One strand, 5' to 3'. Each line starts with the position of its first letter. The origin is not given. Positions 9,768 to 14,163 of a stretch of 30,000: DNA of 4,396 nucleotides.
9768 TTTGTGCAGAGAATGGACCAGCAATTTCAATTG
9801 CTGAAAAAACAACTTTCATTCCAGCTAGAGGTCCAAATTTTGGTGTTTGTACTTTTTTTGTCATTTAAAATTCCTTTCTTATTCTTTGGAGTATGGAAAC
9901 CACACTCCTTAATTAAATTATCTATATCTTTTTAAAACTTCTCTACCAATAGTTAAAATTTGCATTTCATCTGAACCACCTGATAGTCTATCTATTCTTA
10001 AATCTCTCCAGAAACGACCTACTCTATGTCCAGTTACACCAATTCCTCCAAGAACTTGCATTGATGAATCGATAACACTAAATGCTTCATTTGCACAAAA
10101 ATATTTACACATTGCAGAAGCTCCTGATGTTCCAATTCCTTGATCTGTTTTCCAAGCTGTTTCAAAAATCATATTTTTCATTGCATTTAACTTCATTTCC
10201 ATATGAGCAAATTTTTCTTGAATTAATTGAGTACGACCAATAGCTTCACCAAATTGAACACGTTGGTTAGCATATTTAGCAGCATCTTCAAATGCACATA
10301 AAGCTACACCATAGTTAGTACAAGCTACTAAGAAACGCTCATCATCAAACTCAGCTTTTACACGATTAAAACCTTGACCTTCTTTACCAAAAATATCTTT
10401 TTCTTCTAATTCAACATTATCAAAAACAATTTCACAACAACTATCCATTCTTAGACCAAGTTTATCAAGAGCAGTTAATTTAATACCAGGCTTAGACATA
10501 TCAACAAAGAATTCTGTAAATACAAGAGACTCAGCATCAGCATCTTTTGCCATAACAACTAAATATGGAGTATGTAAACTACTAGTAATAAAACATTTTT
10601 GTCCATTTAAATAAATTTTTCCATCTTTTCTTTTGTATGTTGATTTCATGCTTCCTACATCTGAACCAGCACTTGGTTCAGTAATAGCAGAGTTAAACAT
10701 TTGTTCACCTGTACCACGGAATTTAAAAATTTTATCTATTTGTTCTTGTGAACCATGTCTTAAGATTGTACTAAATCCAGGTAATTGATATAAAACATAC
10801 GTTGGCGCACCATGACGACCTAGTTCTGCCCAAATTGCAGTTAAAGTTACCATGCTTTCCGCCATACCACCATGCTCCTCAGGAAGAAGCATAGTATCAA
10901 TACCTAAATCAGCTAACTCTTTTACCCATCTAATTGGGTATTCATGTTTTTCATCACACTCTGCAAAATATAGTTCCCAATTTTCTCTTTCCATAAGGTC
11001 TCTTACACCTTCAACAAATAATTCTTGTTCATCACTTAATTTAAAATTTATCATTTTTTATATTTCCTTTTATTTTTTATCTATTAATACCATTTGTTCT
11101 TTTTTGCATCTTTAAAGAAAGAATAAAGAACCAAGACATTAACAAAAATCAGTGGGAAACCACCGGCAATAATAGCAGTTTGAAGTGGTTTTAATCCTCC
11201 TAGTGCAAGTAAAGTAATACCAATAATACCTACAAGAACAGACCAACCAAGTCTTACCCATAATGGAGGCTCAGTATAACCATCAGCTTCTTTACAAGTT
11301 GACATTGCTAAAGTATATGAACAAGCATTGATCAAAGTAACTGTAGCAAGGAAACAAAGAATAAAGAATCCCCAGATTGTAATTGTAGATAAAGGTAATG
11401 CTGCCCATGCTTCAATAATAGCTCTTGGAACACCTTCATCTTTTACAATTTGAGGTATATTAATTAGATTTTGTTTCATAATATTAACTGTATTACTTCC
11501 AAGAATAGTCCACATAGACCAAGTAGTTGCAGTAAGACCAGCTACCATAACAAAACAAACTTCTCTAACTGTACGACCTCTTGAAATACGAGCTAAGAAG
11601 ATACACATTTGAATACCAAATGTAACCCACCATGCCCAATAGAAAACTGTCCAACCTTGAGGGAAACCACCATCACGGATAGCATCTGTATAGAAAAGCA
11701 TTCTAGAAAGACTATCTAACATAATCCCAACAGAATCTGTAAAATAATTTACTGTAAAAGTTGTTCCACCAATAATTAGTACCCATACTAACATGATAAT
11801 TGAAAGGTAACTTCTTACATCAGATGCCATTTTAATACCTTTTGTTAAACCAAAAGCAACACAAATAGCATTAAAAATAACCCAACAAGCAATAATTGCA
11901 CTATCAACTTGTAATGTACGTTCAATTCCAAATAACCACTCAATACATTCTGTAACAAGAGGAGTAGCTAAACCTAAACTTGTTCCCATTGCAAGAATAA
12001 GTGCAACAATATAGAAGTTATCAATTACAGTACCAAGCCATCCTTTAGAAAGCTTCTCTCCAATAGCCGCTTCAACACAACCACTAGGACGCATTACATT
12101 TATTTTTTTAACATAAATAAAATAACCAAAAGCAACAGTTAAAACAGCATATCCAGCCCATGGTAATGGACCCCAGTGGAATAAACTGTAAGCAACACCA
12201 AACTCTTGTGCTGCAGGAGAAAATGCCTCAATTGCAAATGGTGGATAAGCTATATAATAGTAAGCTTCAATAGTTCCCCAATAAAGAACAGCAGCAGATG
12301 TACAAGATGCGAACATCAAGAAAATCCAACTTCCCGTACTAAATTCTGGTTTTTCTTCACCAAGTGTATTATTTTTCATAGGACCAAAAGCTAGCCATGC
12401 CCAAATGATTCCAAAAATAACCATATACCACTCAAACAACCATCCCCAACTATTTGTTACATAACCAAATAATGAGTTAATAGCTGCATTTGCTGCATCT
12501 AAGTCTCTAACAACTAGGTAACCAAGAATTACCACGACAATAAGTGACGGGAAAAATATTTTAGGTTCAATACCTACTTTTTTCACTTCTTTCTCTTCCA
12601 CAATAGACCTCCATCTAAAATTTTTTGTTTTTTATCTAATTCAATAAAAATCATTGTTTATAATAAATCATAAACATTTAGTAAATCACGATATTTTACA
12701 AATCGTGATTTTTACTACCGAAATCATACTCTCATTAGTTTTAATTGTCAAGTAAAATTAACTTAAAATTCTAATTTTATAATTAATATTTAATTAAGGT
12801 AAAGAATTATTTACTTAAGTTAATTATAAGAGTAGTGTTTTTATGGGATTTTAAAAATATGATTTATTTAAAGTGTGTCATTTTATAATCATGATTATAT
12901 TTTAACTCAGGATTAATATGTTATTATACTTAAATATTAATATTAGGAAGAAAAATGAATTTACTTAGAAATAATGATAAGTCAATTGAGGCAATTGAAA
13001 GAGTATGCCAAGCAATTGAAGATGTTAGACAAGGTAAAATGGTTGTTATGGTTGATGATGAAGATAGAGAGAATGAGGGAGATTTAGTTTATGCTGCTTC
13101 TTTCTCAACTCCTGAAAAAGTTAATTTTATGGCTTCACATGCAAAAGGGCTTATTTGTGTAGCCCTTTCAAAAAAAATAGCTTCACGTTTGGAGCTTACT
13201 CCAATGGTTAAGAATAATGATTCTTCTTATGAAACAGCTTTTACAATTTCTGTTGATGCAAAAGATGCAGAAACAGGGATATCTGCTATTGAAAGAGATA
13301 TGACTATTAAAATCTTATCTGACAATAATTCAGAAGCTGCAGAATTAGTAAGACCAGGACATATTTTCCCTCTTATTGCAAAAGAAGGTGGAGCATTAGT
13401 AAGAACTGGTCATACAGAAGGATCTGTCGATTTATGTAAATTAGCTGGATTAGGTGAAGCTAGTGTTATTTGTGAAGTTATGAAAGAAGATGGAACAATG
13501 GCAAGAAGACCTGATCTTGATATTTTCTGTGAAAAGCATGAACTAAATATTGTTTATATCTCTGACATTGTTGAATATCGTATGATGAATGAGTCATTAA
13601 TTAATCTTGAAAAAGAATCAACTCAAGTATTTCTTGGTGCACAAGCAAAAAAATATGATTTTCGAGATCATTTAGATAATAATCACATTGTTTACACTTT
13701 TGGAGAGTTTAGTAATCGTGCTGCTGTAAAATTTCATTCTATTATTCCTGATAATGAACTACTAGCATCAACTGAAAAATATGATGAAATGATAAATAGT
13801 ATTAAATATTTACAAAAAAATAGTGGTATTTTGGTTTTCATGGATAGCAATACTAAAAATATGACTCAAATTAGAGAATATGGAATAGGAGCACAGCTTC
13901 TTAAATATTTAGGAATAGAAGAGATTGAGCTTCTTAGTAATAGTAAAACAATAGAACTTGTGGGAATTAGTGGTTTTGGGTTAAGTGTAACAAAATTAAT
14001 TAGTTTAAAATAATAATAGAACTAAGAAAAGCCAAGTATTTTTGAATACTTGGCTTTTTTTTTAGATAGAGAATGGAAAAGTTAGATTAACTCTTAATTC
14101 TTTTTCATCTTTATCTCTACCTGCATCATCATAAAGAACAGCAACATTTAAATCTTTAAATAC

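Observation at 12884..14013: Riboflavin genes ribB and ribA are embedded in the locus under the same operator, with no FMN riboswitch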

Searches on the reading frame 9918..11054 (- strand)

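Call 6: search_protein_families(library=ncbifam, proteins=[window:9918-11054:-])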
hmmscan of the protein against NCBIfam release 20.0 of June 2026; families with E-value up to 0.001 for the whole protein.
window:9918-11054:- (378 aa): 22 families
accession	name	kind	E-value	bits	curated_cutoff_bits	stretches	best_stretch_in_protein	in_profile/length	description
NF002885.1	PRK03354.1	equivalog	4.6e-209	694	540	1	3-378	2-378/378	crotonobetainyl-CoA dehydrogenase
NF008997.0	PRK12341.1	equivalog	2.1e-129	431.9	537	1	3-378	2-381/382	acyl-CoA dehydrogenase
NF042972.1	AcrlCoAredClosAcrC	equivalog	1.1e-60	205.4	640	1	3-375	2-378/378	acryloyl-CoA reductase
NF045552.1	GlutCoADH_Des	equivalog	3e-54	184.7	470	1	3-364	2-370/387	glutaryl-CoA dehydrogenase Acd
NF043006.1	CyhCrbnylCoADH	equivalog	8.8e-52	176.3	650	1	7-375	5-377/380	cyclohexane-1-carbonyl-CoA dehydrogenase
NF042439.1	SulpropCoADesulf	equivalog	4.7e-45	154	600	1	28-375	14-372/379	3-sulfinopropanoyl-CoA desulfinase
NF058590.1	AcCoDHFadEBacil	equivalog_domain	5.4e-43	147.4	600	2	6-307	21-324/586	acyl-CoA dehydrogenase FadE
NF045652.1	ProlPCPDhRedW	equivalog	7e-42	143.6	650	1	28-372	22-372/376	L-prolyl-[peptidyl-carrier protein] dehydrogenase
NF053553.1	prodigi_MBC_PigA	equivalog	1.1e-40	139.9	500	1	3-371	2-377/381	prodigiosin MBC biosynthesis dehydrogenase PigA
TIGR03207.1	cyc_hxne_CoA_dh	equivalog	2.1e-38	132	575.35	1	30-372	24-370/372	cyclohexanecarboxyl-CoA dehydrogenase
NF052270.1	Staph_DH_FadE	equivalog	9.8e-33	113.4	600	1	13-373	28-393/400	acyl-CoA dehydrogenase FadE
NF049984.1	Rv1679_FadE16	equivalog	5.9e-19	68.5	600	1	32-354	18-346/371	Rv1679 family acyl-CoA dehydrogenase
NF007000.1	PRK09463.1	subfamily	4.8e-17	61.6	600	2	246-341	304-399/726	acyl-CoA dehydrogenase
TIGR03204.1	pimC_large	equivalog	5e-17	61.9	623.85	1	38-295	40-297/395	pimeloyl-CoA dehydrogenase large subunit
TIGR04022.1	sulfur_SfnB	equivalog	2e-16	59.9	430.9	1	31-307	26-304/391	SfnB family sulfur acquisition oxidoreductase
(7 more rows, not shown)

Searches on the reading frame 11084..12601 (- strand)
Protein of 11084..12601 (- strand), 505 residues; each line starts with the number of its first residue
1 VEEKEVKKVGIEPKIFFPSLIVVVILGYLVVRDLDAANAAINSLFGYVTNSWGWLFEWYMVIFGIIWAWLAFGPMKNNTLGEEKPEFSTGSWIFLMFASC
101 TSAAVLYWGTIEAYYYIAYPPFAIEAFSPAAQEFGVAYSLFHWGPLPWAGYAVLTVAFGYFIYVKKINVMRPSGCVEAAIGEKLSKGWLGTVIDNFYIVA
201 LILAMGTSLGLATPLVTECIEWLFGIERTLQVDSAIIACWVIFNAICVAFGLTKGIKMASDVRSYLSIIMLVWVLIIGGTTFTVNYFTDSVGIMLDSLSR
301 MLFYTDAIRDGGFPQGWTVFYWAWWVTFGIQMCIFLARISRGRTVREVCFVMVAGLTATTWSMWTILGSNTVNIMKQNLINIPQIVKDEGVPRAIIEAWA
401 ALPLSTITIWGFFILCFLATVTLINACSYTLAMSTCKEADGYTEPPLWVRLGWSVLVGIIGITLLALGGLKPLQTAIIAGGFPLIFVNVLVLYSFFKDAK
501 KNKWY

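Call 6: search_protein_families(library=ncbifam, proteins=[window:11084-12601:-])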
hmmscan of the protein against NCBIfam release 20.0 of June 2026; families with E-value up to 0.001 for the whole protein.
window:11084-12601:- (505 aa): 5 families
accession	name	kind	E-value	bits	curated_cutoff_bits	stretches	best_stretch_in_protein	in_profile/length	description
NF002887.1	PRK03356.1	equivalog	4.3e-254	843.7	541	1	4-500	2-497/497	L-carnitine/gamma-butyrobetaine antiporter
TIGR00842.1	bcct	subfamily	6.1e-142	473.5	407.55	1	53-502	1-452/452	BCCT family transporter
NF047988.1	betaine_BCCT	equivalog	2.6e-84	283.5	650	1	16-500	3-482/483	glycine betaine uptake BCCT transporter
NF007412.0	PRK09950.1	equivalog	1.1e-79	268.4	647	1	19-498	16-495/536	BCCT family transporter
NF007399.1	PRK09928.1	subfamily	1.1e-59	202.2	695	1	3-500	3-499/675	choline BCCT transporter BetT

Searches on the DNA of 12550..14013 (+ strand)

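Call 7: search_rna_families(source=window, start=12550, end=13050, threshold=evalue, max_evalue=10)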
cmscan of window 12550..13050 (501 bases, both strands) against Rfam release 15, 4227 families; matches with E-value up to 10: 0.
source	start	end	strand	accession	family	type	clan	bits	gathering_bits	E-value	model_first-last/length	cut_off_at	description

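Call 28: search_rna_families(sources=[L001, L002, L003, L004, L005, L006, L007], threshold=gathering)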
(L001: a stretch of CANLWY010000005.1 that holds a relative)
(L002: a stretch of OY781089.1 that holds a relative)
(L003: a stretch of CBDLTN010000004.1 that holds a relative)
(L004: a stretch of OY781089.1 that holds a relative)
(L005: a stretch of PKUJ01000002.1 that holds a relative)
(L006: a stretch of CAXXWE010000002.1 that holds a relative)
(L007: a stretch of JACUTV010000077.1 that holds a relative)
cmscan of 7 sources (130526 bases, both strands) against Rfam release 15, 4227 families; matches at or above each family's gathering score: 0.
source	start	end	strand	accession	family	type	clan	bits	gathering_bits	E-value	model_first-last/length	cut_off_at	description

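Call 75: search_rna_families(sources=[L010, L014, L015, L020, L039, L101, L099], threshold=gathering)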
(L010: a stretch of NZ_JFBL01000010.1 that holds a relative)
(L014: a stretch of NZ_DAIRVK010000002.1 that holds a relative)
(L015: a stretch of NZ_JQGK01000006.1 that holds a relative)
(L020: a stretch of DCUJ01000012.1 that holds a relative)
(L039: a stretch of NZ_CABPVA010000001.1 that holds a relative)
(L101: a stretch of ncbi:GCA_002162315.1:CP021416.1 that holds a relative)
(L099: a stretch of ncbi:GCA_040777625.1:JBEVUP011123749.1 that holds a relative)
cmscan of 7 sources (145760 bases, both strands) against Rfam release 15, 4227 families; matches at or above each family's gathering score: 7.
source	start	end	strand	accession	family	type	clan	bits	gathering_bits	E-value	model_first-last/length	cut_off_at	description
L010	7963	8377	-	RF00010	RNaseP_bact_a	Gene; ribozyme;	CL00002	252.5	100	9.9e-81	1-367/367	no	Bacterial RNase P class A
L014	9736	9808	-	RF00005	tRNA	Gene; tRNA;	CL00001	65.2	29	1.5e-11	1-71/71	no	tRNA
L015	9752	9824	-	RF00005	tRNA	Gene; tRNA;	CL00001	65.2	29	1.5e-11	1-71/71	no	tRNA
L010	9844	9917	-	RF00005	tRNA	Gene; tRNA;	CL00001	64.2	29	2.9e-11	1-71/71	no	tRNA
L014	9830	9901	-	RF00005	tRNA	Gene; tRNA;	CL00001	59.8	29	4.7e-10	1-71/71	no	tRNA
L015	9659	9730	-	RF00005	tRNA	Gene; tRNA;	CL00001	58.9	29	8e-10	1-71/71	no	tRNA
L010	9751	9822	-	RF00005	tRNA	Gene; tRNA;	CL00001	58.6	29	9.7e-10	1-71/71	no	tRNA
